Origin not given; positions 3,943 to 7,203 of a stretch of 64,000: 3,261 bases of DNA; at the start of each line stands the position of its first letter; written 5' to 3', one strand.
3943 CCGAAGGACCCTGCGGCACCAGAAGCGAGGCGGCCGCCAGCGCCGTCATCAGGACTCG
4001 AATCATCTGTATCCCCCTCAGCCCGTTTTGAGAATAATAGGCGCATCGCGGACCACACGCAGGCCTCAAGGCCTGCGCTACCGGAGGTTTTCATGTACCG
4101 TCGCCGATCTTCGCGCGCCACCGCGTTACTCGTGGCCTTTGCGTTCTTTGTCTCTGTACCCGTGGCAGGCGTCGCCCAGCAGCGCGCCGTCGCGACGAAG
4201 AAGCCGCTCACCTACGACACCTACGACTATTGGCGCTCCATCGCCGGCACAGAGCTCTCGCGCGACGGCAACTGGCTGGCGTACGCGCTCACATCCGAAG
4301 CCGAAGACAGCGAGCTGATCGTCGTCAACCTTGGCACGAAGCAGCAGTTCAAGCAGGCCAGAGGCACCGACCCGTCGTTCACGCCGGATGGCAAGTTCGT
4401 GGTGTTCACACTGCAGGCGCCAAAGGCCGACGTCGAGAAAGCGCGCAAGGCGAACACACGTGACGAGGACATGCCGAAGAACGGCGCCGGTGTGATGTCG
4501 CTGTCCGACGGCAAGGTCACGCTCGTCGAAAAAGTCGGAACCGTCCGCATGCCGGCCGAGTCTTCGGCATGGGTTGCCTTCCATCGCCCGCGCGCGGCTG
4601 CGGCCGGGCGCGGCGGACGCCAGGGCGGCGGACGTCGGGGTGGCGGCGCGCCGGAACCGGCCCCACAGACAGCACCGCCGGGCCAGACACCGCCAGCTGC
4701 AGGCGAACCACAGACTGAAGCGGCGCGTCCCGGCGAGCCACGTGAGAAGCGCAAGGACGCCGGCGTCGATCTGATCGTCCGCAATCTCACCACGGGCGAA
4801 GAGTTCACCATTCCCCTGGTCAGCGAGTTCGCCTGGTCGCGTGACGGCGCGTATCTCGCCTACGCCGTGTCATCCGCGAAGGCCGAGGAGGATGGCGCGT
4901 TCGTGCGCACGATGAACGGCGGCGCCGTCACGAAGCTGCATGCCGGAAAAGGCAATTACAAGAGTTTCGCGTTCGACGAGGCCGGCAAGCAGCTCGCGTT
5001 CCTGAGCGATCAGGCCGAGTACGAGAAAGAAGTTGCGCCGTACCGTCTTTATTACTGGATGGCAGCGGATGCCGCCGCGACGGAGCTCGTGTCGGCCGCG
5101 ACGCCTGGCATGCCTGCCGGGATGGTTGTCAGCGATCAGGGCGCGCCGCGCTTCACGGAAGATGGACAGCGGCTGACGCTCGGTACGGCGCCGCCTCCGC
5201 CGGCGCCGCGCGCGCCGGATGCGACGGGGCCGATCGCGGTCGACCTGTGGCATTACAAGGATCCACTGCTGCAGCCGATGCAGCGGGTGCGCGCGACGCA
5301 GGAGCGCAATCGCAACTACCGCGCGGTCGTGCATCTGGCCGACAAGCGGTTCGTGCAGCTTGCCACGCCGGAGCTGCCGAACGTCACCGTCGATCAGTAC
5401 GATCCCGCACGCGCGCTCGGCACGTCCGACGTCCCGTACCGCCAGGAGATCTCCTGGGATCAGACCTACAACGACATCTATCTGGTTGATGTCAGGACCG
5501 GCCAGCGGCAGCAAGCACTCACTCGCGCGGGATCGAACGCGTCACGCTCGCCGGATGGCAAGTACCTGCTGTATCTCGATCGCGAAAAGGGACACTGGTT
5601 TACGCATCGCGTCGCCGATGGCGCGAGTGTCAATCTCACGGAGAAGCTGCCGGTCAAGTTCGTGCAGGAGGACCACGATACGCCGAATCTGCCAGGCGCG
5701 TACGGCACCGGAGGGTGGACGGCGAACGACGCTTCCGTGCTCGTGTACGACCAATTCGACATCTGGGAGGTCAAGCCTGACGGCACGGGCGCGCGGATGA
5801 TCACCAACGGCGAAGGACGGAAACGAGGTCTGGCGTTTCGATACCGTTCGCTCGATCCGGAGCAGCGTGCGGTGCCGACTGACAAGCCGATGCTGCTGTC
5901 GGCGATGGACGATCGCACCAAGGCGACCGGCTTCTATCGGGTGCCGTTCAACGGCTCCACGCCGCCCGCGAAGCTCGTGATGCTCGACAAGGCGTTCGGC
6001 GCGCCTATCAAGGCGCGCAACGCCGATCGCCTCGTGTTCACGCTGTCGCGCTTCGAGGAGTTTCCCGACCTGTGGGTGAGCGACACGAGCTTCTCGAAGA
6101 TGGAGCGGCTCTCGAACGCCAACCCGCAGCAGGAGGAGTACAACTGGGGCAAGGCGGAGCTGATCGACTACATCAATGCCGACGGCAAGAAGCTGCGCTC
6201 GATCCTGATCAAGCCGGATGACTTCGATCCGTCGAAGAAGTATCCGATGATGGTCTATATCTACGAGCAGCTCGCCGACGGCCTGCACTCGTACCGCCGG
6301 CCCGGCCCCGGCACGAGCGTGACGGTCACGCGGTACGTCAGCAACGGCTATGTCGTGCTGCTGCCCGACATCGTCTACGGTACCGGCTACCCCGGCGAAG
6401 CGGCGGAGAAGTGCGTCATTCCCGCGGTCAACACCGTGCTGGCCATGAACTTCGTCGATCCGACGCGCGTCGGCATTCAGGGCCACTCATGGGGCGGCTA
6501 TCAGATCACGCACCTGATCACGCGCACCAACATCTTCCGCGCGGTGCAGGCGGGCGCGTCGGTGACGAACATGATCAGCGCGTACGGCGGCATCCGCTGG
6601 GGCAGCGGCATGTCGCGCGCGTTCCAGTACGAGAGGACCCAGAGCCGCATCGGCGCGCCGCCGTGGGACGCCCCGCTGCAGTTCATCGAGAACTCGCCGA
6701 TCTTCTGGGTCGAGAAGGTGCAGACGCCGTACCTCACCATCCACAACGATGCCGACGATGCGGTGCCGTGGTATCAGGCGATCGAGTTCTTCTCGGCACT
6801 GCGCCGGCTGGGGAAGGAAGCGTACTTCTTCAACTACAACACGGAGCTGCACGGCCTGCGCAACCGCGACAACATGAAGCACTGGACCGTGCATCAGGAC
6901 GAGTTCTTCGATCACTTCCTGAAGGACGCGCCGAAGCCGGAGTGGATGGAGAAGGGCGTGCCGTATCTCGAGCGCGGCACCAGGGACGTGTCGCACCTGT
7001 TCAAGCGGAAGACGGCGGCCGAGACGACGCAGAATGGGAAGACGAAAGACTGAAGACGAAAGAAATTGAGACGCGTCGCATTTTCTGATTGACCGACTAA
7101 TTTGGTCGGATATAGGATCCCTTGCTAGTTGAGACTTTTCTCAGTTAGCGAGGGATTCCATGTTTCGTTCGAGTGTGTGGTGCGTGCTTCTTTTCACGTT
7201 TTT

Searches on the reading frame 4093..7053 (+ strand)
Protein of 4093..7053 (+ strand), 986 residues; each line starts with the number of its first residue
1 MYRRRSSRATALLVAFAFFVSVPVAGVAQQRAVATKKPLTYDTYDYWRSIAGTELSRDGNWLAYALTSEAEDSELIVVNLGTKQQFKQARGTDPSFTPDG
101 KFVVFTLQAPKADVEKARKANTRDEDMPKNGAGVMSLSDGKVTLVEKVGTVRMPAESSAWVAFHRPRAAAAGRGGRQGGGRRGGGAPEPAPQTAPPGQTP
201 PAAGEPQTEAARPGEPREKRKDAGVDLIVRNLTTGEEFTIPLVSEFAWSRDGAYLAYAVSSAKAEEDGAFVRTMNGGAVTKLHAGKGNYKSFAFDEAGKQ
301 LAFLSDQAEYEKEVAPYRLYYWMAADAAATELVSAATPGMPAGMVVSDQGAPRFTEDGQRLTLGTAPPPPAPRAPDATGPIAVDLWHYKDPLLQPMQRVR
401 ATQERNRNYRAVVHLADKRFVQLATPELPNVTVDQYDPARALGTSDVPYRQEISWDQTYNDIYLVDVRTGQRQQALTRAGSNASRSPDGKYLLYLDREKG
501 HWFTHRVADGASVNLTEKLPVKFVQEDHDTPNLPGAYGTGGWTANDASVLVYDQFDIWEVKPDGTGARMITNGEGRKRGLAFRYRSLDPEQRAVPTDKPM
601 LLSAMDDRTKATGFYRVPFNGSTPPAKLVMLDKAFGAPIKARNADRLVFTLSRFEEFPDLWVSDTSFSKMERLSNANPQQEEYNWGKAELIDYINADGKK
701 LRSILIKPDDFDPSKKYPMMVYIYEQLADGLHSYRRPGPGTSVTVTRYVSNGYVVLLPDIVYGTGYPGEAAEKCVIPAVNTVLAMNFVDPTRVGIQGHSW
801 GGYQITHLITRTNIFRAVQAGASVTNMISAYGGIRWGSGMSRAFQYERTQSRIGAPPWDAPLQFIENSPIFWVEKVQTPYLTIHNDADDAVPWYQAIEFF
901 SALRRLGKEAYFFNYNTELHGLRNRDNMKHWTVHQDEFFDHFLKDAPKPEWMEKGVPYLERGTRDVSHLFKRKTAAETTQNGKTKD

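Call 63: search_protein_families(library=pfam, proteins=[window:4093-7053:+], max_evalue=0.00001)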
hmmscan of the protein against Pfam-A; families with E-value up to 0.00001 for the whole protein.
window:4093-7053:+ (986 aa): 2 families
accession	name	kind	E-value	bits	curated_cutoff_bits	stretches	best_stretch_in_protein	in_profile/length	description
PF00326.27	Peptidase_S9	-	3.9e-23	82.5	22.6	1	776-944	49-211/213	Prolyl oligopeptidase family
PF07676.18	PD40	-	1.8e-08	34.6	20.9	0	91-107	11-27/38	WD40-like Beta Propeller Repeat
